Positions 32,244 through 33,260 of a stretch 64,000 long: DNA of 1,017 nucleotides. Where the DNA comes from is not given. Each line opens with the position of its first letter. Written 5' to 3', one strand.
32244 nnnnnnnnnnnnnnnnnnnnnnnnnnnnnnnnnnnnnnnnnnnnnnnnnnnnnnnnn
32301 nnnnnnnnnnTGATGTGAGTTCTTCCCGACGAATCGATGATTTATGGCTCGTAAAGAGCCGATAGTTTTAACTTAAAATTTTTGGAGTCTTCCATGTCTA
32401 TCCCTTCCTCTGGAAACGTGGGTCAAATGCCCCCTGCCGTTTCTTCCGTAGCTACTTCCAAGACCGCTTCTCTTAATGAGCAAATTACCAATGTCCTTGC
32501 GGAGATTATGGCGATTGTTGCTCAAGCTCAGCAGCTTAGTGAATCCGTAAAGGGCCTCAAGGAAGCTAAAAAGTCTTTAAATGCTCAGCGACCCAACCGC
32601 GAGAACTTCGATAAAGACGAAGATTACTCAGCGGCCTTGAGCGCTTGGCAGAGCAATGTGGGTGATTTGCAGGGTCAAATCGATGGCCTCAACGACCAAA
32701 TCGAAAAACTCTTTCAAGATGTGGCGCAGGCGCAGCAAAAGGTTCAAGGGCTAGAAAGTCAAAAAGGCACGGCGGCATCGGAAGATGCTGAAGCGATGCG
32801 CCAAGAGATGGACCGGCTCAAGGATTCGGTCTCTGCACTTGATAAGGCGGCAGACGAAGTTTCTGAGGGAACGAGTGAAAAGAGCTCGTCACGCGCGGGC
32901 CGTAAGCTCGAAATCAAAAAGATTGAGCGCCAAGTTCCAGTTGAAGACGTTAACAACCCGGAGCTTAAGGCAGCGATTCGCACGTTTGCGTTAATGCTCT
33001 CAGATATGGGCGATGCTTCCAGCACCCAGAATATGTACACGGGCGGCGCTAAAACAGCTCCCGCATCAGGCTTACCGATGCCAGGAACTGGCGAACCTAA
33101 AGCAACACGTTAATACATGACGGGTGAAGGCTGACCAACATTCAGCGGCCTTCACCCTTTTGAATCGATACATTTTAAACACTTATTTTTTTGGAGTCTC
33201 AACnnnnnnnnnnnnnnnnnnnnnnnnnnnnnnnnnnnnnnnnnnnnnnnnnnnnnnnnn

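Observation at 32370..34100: Duplicated gene pair with conserved upstream box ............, similar N-termini, and each followed by a strong intrinsic terminator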

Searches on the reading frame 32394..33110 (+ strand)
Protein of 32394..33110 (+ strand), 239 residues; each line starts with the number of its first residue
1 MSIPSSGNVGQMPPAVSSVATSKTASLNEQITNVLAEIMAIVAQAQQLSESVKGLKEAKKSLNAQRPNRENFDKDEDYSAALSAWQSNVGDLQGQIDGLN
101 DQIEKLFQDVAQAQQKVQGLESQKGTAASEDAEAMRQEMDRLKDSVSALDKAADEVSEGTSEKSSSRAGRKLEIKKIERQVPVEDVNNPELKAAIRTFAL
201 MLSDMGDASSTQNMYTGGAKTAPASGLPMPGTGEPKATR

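Call 6: search_protein_families(library=pfam, proteins=[window:32394-33110:+], max_evalue=0.1)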
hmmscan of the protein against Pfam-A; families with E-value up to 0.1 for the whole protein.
window:32394-33110:+ (239 aa): 36 families (the best 25 are shown)
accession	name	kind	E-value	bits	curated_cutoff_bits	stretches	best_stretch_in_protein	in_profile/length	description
PF23203.1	KIF21A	-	4.3e-05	23.7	28.5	1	20-178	8-155/161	KIF21A-like domain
PF25450.1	Rab11-FIP3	-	5.3e-05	23.9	31.9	1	64-123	45-104/125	Rab11-FIP3-like domain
PF10046.14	BLOC1_2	-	6.1e-05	23.7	33.4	0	21-65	50-94/96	Biogenesis of lysosome-related organelles complex-1 subunit 2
PF06005.17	ZapB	-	0.00016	22.5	31.5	0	124-168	12-56/71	Cell division protein ZapB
PF13166.12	AAA_13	-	0.0013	17.9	36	1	39-184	324-456/713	AAA domain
PF07889.17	DUF1664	-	0.0016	18.9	34.6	1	45-123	47-123/124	Protein of unknown function (DUF1664)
PF06103.16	DUF948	-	0.0018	18.9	37.2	0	23-54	34-65/89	Bacterial protein of unknown function (DUF948)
PF06009.19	Laminin_II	-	0.0018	18.8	33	0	77-123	21-67/138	Laminin Domain II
PF06419.17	COG6_N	-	0.0027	18.3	27.4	0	79-124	39-84/114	Conserved oligomeric complex COG6, N-terminal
PF02996.22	Prefoldin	-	0.0037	17.6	23.2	0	77-119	74-116/120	Prefoldin subunit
PF07888.16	CALCOCO1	-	0.0039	16.6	36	1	46-165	34-150/496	Calcium binding and coiled-coil domain (CALCOCO1) like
PF04748.18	Polysacc_deac_2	-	0.011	15.3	27.5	1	100-197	74-166/212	Divergent polysaccharide deacetylase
PF15070.11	GOLGA2L5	-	0.012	15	29.2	1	21-145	28-152/520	Putative golgin subfamily A member 2-like protein 5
PF07926.17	TPR_MLP1_2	-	0.013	15.9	36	1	83-176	11-103/129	TPR/MLP1/MLP2-like protein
PF08647.16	BRE1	-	0.015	15.8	27.9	1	88-153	4-68/95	BRE1 E3 ubiquitin ligase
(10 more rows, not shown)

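Call 7: search_protein_families(library=ncbifam, proteins=[window:32394-33110:+], max_evalue=0.1)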
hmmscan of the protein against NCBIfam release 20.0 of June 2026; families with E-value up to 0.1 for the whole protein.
window:32394-33110:+ (239 aa): 36 families (the best 25 are shown)
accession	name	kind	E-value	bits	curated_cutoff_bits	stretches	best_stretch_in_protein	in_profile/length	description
TIGR02168.1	SMC_prok_B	equivalog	1.5e-07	29.6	567.35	1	23-190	282-886/1181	chromosome segregation protein SMC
TIGR02169.1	SMC_prok_A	equivalog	5.9e-07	27.6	729.4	1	26-204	789-963/1165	chromosome segregation protein SMC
NF047362.1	CT392_fam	equivalog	1.7e-06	27.2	160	2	12-142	84-219/383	CT392 family protein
NF045487.1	ASRP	equivalog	2e-06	26.7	300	1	24-169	312-454/593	archaea-specific SMC-related protein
NF003034.1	PRK03918.1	equivalog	8.8e-05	20.7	700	1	27-181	198-393/878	DNA double-strand break repair ATPase Rad50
TIGR00996.1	Mtu_fam_mce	paralog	0.00017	20.9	140.5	1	28-157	148-272/291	MCE family protein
TIGR00293.1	TIGR00293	equivalog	0.00036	20.7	53.9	0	76-120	82-126/129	prefoldin subunit alpha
TIGR01807.1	CM_P2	equivalog_domain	0.00097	19.4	69.55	0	92-124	4-36/76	chorismate mutase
NF002572.0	PRK02224.1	equivalog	0.001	17.5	1087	1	25-181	254-400/888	DNA double-strand break repair ATPase Rad50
NF038218.1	IcmG_DotF_IVB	equivalog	0.0016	18.1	200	1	82-124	147-189/266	type IVB secretion system protein IcmG/DotF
NF033930.1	pneumo_PspA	exception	0.0022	16.8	850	1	41-160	152-287/659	pneumococcal surface protein A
TIGR04211.1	SH3_and_anchor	equivalog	0.0023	17.5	65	2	88-161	67-142/198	TIGR04211 family SH3 domain-containing protein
TIGR04523.1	Mplasa_alph_rch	subfamily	0.0028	15.6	270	1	29-181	412-563/745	helix-rich protein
NF005894.0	PRK07857.1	equivalog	0.0037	17.1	73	0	119-174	17-72/106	chorismate mutase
NF041035.1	Rad50_Halo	equivalog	0.0037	15.7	1000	1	25-182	254-401/883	DNA double-strand break repair ATPase Rad50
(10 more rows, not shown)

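Call 22: find_homologous_proteins(query=window:32394-33110:+, max_evalue=0.001)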
Query window:32394-33110:+ (239 aa): 12 proteins with E <= 0.001 among 1037 candidates.
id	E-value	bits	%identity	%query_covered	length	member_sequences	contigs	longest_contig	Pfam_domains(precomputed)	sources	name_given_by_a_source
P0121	5.0e-131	453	92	100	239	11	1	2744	PF25994.1,PF10046.15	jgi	jgi:chromosome segregation ATPase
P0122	4.8e-130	449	91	100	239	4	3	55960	-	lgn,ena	-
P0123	2.6e-121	421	85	100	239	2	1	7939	PF25994.1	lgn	-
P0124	2.7e-116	404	82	100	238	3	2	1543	PF25994.1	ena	-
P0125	1.4e-115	402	82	100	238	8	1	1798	PF25994.1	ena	-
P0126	3.6e-115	401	82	100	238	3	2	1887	PF25994.1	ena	-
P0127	1.1e-87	311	95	69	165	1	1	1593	PF25994.1,PF25450.2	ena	-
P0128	1.0e-76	275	65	95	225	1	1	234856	-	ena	-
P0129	1.3e-48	183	81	47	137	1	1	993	-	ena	-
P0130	1.5e-32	131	40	98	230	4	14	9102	-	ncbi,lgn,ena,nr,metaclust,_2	ncbi:MAG: hypothetical protein CME55_08270 [Halieaceae bacterium]|nr:hypothetical protein [Halieacea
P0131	9.7e-32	128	39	99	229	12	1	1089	-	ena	-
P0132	3.2e-19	88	41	66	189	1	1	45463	-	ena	-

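Call 79: search_protein_representatives(alignment_id=A4)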
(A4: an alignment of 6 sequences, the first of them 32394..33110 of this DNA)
Query: 6 sequences, 239 profile positions. Proteins with E-value up to 0.001 (for the whole library): 63; up to 1e-10: 18; up to 1e-30: 6. The best 63 are listed.
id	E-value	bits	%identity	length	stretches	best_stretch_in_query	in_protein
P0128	1.0e-82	293.5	-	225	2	12-138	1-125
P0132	2.2e-59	217.1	-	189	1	82-228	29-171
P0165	2.0e-58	214.0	-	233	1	1-236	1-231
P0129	5.9e-53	196.1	-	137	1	1-110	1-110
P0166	2.4e-51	190.9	-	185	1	49-209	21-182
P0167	1.3e-31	126.3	-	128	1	1-95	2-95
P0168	1.2e-21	93.6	-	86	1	82-167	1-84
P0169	4.1e-20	88.6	-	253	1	19-237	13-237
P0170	3.7e-16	75.6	-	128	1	1-49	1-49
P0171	6.6e-15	71.5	-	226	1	5-217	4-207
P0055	8.1e-15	71.3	-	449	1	32-208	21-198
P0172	9.3e-14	67.8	-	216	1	32-230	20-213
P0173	3.4e-13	66.0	-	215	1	31-229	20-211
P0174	1.9e-12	63.5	-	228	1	31-218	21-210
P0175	2.4e-12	63.2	-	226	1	44-228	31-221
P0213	1.6e-04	37.6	-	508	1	31-224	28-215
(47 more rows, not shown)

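Call 85: find_encoding_contigs(protein=P0213, flank=8000, max_places=2)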
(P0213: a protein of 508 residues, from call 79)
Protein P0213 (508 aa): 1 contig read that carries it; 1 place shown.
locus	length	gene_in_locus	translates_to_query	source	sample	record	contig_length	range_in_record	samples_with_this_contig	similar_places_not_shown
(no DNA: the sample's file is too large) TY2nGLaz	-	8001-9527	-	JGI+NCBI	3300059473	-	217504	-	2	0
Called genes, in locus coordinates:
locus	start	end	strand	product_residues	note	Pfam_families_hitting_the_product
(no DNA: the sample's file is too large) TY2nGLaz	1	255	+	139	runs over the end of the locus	-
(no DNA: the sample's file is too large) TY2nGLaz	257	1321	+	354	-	PF16074:PilW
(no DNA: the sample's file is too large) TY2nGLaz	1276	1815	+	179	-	-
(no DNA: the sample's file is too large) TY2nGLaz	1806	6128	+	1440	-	PF13517:FG-GAP_3 (weak), PF05567:T4P_PilY1 (faint)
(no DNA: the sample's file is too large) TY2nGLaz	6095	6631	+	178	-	PF07963:N_methyl (faint)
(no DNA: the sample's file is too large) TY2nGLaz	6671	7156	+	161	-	PF12895:ANAPC3 (faint), PF00515:TPR_1 (faint), PF07719:TPR_2 (faint), PF13428:TPR_14 (faint)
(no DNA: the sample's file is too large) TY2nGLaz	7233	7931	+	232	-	-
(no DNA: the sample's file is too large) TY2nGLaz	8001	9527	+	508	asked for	-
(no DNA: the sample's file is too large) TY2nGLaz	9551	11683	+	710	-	-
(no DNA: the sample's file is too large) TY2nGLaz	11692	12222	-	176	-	PF13424:TPR_12 (faint), PF00515:TPR_1 (faint), PF07719:TPR_2 (faint), PF13432:TPR_16 (weak)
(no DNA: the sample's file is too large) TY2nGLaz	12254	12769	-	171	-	PF06271:RDD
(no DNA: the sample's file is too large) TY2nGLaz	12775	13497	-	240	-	PF20260:PUA_4, PF04452:Methyltrans_RNA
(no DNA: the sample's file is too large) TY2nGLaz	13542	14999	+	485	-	PF00483:NTP_transferase, PF01128:IspD, PF12804:NTP_transf_3, PF25087:GMPPB_C (faint), PF00132:Hexapep (faint), PF25084:LbH_EIF2B (faint)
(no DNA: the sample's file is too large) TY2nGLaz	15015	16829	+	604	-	PF13230:GATase_4 (weak), PF13522:GATase_6, PF13537:GATase_7, PF01380:SIS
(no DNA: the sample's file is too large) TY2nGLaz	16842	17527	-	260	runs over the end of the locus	PF01757:Acyl_transf_3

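Call 102: search_protein_families(library=padloc, proteins=[window:32394-33110:+], max_evalue=0.001)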
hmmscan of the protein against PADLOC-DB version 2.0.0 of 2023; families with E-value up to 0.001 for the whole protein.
window:32394-33110:+ (239 aa): 10 families
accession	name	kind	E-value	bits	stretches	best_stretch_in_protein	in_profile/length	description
PDLC00519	JetC1|JetC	-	2.4e-05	20.8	1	21-182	276-437/1097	DUF3584 domain; MukB-like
PDLC00503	JetC1|JetC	-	3.4e-05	20.1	1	23-163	635-769/1146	DUF3584 domain; MukB-like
PDLC00551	JetC2|JetC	-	3.8e-05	19.7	1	23-199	735-908/1365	DUF3584 domain; MukB-like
PDLC00550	JetC2|JetC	-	4.2e-05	19.5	1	26-181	815-966/1355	DUF3584 domain; MukB-like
PDLC03865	LmuB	-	4.6e-05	19.8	1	25-181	253-775/1007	-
PDLC01177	CorA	-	9e-05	20.6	1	100-163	13-76/117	CorA-like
PDLC03859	LmuB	-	9.5e-05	19.8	1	42-157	345-469/611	-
PDLC00582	JetC3|JetC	-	0.00025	17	1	22-168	853-992/1472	DUF3584 domain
PDLC00580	JetC3|JetC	-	0.00049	16.5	1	27-177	694-844/1068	DUF3584 domain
PDLC04890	PDC-S06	-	0.00082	16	1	28-181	297-450/732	-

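Call 103: search_protein_families(library=phrogs, proteins=[window:32394-33110:+], max_evalue=0.001)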
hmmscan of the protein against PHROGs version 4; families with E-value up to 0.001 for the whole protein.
window:32394-33110:+ (239 aa): 4 families
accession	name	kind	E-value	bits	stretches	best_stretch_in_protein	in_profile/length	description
phrog_1775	-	head and packaging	6e-06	25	1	11-192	465-601/1609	minor head protein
phrog_1535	-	tail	0.00013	21.2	1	18-209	68-266/1152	tail length tape measure protein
phrog_2658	-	other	0.00015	23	0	76-122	76-122/126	hol-like chemotaxis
phrog_1244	-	unknown function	0.00073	20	0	86-144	32-90/157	-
